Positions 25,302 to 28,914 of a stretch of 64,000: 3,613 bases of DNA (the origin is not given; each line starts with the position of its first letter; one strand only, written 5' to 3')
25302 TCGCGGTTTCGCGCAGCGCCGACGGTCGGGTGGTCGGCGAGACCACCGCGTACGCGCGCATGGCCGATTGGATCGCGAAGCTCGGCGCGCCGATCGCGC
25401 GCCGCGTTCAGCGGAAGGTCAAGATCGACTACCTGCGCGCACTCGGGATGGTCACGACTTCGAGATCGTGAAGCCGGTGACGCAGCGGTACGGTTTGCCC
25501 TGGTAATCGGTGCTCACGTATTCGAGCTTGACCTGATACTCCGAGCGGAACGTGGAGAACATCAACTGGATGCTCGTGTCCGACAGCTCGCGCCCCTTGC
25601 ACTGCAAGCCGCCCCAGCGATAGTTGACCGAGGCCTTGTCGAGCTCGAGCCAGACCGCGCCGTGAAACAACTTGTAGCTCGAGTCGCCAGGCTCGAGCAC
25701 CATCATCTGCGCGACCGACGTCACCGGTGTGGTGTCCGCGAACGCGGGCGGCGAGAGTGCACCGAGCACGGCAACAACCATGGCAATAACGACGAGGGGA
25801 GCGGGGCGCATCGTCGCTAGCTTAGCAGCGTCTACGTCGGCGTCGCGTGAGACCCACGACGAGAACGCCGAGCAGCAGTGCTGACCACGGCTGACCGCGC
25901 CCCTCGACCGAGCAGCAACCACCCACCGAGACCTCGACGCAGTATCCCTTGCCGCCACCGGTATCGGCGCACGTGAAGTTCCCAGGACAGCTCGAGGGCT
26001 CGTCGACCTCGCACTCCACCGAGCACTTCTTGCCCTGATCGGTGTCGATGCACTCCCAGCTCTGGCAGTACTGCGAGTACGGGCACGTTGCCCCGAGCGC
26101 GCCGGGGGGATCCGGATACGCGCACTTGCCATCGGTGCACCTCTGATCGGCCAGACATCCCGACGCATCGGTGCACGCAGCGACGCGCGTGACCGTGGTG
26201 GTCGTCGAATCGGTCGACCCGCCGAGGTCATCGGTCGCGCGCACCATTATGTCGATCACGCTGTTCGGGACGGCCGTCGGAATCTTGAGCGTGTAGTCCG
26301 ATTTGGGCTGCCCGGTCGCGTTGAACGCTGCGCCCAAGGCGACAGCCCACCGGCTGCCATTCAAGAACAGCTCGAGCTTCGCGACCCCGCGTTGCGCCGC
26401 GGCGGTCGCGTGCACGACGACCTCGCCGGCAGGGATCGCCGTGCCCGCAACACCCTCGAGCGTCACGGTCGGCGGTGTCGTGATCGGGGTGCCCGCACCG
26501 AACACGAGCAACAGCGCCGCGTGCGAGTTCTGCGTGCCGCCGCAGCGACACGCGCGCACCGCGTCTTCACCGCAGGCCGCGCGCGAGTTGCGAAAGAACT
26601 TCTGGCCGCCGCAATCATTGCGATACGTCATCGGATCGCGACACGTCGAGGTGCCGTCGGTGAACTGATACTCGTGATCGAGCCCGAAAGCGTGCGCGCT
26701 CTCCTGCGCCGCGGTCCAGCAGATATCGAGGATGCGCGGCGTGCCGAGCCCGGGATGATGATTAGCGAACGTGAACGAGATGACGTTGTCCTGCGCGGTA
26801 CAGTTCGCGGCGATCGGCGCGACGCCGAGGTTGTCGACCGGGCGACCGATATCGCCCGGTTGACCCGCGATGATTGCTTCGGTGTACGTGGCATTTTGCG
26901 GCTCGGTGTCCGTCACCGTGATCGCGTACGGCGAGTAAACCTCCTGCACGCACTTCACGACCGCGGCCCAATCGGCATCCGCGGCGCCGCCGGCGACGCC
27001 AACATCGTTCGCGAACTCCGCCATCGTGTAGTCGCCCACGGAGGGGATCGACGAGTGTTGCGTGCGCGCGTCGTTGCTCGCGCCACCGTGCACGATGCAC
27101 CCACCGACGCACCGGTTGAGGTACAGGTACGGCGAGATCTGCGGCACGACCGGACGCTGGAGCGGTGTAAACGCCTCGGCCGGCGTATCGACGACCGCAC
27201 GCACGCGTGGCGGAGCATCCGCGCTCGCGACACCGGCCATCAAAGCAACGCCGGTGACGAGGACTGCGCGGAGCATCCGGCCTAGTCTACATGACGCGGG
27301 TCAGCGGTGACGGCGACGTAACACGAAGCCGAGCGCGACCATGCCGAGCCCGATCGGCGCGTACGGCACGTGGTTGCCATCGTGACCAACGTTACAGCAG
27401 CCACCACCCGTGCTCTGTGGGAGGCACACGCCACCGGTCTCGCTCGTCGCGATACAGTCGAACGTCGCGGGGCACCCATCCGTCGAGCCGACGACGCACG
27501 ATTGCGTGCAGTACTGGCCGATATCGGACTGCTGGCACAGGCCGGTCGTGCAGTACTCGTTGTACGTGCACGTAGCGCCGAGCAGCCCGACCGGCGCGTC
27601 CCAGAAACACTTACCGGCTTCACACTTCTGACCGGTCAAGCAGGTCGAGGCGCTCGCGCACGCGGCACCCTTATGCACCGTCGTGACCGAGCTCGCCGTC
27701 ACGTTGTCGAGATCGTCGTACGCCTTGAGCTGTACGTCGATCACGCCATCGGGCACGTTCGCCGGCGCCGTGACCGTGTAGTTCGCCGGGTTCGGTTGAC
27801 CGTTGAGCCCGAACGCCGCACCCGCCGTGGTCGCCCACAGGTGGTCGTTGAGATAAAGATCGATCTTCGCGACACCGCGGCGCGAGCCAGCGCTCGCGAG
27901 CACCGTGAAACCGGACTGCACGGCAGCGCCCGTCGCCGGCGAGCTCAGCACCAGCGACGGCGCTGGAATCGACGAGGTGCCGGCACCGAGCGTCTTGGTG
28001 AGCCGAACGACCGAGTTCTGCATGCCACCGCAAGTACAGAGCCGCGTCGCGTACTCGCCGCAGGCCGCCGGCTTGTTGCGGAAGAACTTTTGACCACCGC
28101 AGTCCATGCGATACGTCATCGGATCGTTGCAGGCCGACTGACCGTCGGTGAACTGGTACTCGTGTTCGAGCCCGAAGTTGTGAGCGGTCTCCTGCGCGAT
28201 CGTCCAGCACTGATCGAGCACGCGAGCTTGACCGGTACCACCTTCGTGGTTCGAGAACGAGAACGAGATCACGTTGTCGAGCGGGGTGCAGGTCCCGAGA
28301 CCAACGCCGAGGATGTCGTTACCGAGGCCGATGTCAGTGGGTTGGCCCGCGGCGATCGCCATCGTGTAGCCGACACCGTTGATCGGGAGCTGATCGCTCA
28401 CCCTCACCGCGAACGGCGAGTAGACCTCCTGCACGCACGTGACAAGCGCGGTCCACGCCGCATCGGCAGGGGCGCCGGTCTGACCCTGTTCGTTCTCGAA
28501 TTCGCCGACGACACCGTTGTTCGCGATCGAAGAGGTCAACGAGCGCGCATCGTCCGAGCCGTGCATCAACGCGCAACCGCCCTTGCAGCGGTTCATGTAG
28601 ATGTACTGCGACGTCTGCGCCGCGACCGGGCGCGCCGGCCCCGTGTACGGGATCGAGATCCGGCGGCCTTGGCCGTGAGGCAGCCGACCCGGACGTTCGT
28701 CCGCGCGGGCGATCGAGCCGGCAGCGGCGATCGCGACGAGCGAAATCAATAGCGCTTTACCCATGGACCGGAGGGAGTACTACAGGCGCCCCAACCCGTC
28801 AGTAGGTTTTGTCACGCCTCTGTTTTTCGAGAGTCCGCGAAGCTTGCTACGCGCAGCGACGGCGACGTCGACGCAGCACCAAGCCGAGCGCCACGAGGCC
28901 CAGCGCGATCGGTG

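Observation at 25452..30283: Tandem triplication of MYXO-CTERM proteins whose metzincin motif has Gln in place of the first zinc His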

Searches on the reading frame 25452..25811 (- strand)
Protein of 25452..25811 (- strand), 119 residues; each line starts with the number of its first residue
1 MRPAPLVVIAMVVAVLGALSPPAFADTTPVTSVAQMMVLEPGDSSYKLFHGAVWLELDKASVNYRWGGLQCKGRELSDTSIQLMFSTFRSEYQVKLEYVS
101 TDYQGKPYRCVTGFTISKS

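Call 3: search_protein_families(library=pfam, proteins=[window:25452-25811:-], max_evalue=1)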
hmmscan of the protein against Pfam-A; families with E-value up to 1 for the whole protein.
window:25452-25811:- (119 aa): 0 families

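Call 4: search_protein_families(library=ncbifam, proteins=[window:25452-25811:-], max_evalue=1)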
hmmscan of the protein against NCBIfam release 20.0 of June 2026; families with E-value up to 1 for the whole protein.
window:25452-25811:- (119 aa): 0 families

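Call 46: search_solved_structures(query=A5, max_evalue=10, show_alignments=2)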
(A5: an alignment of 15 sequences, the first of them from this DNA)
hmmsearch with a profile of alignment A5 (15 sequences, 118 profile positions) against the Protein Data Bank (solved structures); distinct sequences matched with E-value up to 10: 3.
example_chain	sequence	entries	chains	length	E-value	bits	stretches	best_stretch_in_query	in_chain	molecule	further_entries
3mzs_A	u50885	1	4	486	0.28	14.3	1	48-97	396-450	Cholesterol side-chain cleavage enzyme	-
3na0_A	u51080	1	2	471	0.33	14.1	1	49-97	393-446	Cholesterol side-chain cleavage enzyme, mitochondrial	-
3n9y_A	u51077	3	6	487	0.35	14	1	49-97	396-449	Cholesterol side-chain cleavage enzyme | Cholesterol side-chain cleavage enzyme, mitochondrial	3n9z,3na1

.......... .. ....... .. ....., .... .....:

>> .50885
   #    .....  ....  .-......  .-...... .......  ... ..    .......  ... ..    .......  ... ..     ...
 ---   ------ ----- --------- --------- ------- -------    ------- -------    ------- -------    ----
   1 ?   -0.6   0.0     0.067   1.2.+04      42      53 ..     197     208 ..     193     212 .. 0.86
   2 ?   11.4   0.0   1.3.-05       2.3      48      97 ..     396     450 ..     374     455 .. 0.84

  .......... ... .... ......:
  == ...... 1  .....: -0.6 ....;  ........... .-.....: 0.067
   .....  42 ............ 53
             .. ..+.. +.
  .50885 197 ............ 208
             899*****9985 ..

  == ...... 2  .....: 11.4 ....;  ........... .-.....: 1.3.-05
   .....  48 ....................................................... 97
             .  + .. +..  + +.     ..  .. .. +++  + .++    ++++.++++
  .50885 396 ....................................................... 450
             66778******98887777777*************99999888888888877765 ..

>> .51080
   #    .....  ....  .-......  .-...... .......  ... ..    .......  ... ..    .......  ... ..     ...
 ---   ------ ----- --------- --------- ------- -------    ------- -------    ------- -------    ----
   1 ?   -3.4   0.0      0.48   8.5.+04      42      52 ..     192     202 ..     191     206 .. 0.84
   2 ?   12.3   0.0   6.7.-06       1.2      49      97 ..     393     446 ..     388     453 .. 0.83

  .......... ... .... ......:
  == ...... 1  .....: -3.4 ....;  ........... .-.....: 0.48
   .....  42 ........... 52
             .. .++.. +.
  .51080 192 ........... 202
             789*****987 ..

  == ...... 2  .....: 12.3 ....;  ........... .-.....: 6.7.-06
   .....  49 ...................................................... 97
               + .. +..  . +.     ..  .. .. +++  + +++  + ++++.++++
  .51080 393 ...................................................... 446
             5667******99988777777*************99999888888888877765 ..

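Call 61: find_homologous_proteins(query=A5, max_evalue=0.001)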
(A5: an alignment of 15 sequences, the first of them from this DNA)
Query A5 (15 sequences) (119 aa, profile of the alignment): 859 proteins with E <= 0.001 among 6202 candidates; the best 120 are listed.
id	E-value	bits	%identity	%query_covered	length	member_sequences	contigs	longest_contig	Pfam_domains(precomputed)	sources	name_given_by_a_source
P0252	3.9e-61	222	83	74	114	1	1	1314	-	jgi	-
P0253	5.8e-61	221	72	97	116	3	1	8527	-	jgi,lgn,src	-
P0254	1.3e-60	220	81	82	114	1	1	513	-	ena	-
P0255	1.3e-60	220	81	82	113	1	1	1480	-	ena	-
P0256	1.8e-60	220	73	92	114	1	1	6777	-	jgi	-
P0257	1.9e-60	220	74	96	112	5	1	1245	-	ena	-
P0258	1.9e-60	220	71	100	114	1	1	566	-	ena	-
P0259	2.0e-60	220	76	82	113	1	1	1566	-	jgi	jgi:hypothetical protein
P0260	2.1e-60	220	67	97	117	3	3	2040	-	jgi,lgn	jgi:hypothetical protein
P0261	2.3e-60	219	71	96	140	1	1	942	-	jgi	jgi:hypothetical protein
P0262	2.5e-60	219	84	74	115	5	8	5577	-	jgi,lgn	jgi:hypothetical protein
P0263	2.6e-60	219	71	96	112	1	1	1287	-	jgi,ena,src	-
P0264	3.4e-60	219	71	94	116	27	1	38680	-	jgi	jgi:hypothetical protein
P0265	3.7e-60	219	75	96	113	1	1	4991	-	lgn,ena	-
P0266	4.0e-60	219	74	96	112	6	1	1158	-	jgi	-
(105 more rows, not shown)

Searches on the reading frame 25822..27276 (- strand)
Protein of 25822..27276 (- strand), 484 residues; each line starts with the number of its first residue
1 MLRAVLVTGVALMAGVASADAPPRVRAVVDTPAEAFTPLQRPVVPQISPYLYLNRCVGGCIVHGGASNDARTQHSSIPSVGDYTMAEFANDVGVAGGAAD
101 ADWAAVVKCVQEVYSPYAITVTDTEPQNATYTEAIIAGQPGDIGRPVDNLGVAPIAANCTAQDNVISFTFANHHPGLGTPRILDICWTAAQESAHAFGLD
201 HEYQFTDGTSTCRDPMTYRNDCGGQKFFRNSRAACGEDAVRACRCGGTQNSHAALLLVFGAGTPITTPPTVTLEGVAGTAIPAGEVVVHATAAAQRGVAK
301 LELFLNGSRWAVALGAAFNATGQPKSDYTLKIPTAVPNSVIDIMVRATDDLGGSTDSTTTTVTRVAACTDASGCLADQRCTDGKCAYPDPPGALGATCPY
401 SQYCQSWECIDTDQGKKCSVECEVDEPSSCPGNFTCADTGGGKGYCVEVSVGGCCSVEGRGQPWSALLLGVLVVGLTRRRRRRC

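Call 3: search_protein_families(library=pfam, proteins=[window:25822-27276:-], max_evalue=1)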
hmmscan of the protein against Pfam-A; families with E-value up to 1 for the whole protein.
window:25822-27276:- (484 aa): 1 family
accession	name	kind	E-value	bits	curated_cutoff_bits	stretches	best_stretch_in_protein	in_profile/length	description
PF17957.7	Big_7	-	0.0027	18.7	24.1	1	271-327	3-65/70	Bacterial Ig domain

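Call 4: search_protein_families(library=ncbifam, proteins=[window:25822-27276:-], max_evalue=1)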
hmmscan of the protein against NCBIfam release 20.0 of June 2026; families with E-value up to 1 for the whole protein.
window:25822-27276:- (484 aa): 1 family
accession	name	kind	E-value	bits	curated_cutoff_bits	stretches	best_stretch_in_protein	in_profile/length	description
TIGR03901.2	MYXO-CTERM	domain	7.3e-05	23.1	20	1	452-483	2-34/34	MYXO-CTERM sorting domain-containing protein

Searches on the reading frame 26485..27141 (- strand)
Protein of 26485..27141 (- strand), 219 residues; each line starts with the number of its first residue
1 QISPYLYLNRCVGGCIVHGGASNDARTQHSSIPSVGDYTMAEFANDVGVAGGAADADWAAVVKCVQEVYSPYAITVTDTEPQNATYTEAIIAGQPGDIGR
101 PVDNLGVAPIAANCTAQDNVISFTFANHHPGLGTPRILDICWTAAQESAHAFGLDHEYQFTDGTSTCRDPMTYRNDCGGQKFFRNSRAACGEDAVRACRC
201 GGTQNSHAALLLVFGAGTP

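Call 43: predict_structure(alignment_id=A4)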
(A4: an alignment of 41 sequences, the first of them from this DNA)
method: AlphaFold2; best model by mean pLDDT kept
length: 219 residues; sequences in the alignment: 41
mean_pLDDT: 97.1   pTM: 0.93
mean pLDDT of the five models: 97.1, 96.8, 96.5, 96.3, 95.5
residues with pLDDT >= 90: 212; 70-90: 7; 50-70: 0; < 50: 0
segments of 3 or more residues with pLDDT < 50: none
pLDDT, mean of each block of 10 residues (from residue 1): 97 98 98 98 98 98 98 98 97 98 97 97 98 96 98 98 96 92 98 95 96 94
secondary structure, 60 per line:
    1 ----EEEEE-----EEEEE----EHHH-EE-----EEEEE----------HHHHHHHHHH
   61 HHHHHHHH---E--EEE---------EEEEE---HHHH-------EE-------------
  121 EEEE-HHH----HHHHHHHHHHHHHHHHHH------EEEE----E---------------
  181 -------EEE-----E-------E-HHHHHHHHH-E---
elements in order: E5-9 E15-19 E36-40 H51-68 E75-77 E87-91 H95-98 E121-124 H133-150 E157-160 E188-190 H206-214

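Call 47: fold_search(model_id=the predicted structure, library=pdb)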
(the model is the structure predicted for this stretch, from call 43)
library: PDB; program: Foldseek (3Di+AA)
matches with E <= 10: 358; with E <= 0.001: 61
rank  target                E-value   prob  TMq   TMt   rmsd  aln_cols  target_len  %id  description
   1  7xgj_C                1.2e-04  1.00  0.39  0.48   5.9       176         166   15  Crystal structure of human MMP-2 catalytic domain in complex with inhibitor (released 2022-06-29)
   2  8h78_B                1.4e-04  1.00  0.38  0.46   6.2       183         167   15  Crystal structure of human MMP-2 catalytic domain in complex with inhibitor (released 2023-01-18)
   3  966c                  1.7e-04  1.00  0.41  0.53   5.3       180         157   13  CRYSTAL STRUCTURE OF FIBROBLAST COLLAGENASE-1 COMPLEXED TO A DIPHENYL-ETHER SULPHONE BASED HYDROXAMIC ACID (released 1999-08-07)
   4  5uwm_B                1.7e-04  1.00  0.36  0.47   7.9       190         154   14  Matrix metalloproteinase-13 complexed with selective inhibitor compound (R)-17a (released 2017-07-12)
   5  3ayu_A                2.3e-04  1.00  0.41  0.51   5.2       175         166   14  Crystal structure of MMP-2 active site mutant in complex with APP-drived decapeptide inhibitor (released 2011-08-03)
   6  7xjo_A                2.6e-04  1.00  0.39  0.48   7.2       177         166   12  Crystal structure of human MMP-2 catalytic domain in complex with inhibitor (released 2022-06-29)
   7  4dd8_D                2.6e-04  1.00  0.44  0.46   8.5       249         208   12  ADAM-8 metalloproteinase domain with bound batimastat (released 2012-06-06)
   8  2j0t_A                3.0e-04  1.00  0.39  0.51   5.6       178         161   11  Crystal Structure of the Catalytic Domain of MMP-1 in Complex with the Inhibitory Domain of TIMP-1 (released 2006-10-18)
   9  830c_B                3.0e-04  1.00  0.42  0.53   5.7       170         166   14  COLLAGENASE-3 (MMP-13) COMPLEXED TO A SULPHONE-BASED HYDROXAMIC ACID (released 1999-08-06)
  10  6hv2_A                3.0e-04  1.00  0.41  0.51   6.2       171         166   14  MMP-13 in complex with the peptide IMISF (released 2019-01-30)
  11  5uwk_B                3.0e-04  1.00  0.40  0.51   6.2       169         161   14  Matrix metalloproteinase-13 complexed with selective inhibitor compound (S)-10a (released 2017-07-12)
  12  2j0t_B                3.0e-04  1.00  0.39  0.50   5.7       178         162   13  Crystal Structure of the Catalytic Domain of MMP-1 in Complex with the Inhibitory Domain of TIMP-1 (released 2006-10-18)
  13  2clt_A                3.0e-04  1.00  0.40  0.26   6.0       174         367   14  Crystal structure of the active form (full-length) of human fibroblast collagenase. (released 2006-08-09)
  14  4dd8_C                3.0e-04  1.00  0.44  0.47   7.8       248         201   12  ADAM-8 metalloproteinase domain with bound batimastat (released 2012-06-06)
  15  4dd8_B                3.0e-04  1.00  0.44  0.47   7.8       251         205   12  ADAM-8 metalloproteinase domain with bound batimastat (released 2012-06-06)
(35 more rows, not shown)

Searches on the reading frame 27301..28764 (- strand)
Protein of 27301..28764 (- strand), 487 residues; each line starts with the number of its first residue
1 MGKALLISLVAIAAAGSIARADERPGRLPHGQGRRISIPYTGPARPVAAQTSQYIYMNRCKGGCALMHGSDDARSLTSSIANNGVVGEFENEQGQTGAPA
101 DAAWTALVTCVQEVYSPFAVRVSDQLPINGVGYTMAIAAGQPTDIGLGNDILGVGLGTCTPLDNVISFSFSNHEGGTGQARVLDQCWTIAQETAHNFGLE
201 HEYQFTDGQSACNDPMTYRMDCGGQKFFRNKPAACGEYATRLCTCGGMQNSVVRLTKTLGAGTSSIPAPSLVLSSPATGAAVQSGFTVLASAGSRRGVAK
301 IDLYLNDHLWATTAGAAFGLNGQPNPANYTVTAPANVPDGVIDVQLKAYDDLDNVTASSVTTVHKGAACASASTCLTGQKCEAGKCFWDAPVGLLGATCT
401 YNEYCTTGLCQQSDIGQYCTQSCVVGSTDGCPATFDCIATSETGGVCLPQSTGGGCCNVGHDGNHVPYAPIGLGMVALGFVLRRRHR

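Call 3: search_protein_families(library=pfam, proteins=[window:27301-28764:-], max_evalue=1)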
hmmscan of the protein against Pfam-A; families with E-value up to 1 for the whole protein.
window:27301-28764:- (487 aa): 2 families
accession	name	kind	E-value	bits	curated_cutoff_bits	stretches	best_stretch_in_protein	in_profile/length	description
PF17957.7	Big_7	-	1.6e-06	29.1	24.1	1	269-333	1-70/70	Bacterial Ig domain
PF13583.11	Reprolysin_4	-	0.00079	19.6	22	1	165-209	116-155/203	Metallo-peptidase family M12B Reprolysin-like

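Call 4: search_protein_families(library=ncbifam, proteins=[window:27301-28764:-], max_evalue=1)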
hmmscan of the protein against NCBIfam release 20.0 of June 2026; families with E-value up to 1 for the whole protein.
window:27301-28764:- (487 aa): 1 family
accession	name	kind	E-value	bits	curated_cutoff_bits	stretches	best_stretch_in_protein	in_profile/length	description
TIGR03901.2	MYXO-CTERM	domain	0.2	12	20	1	453-487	1-34/34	MYXO-CTERM sorting domain-containing protein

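Call 6: search_solved_structures(query=window:27301-28764:-, max_evalue=10, show_alignments=3)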
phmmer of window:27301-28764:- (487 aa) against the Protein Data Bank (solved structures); distinct sequences matched with E-value up to 10: 1.
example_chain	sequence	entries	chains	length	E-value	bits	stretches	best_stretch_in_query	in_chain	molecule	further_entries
8j64_B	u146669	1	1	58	0.086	14.9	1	196-247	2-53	Micronemal protein MIC2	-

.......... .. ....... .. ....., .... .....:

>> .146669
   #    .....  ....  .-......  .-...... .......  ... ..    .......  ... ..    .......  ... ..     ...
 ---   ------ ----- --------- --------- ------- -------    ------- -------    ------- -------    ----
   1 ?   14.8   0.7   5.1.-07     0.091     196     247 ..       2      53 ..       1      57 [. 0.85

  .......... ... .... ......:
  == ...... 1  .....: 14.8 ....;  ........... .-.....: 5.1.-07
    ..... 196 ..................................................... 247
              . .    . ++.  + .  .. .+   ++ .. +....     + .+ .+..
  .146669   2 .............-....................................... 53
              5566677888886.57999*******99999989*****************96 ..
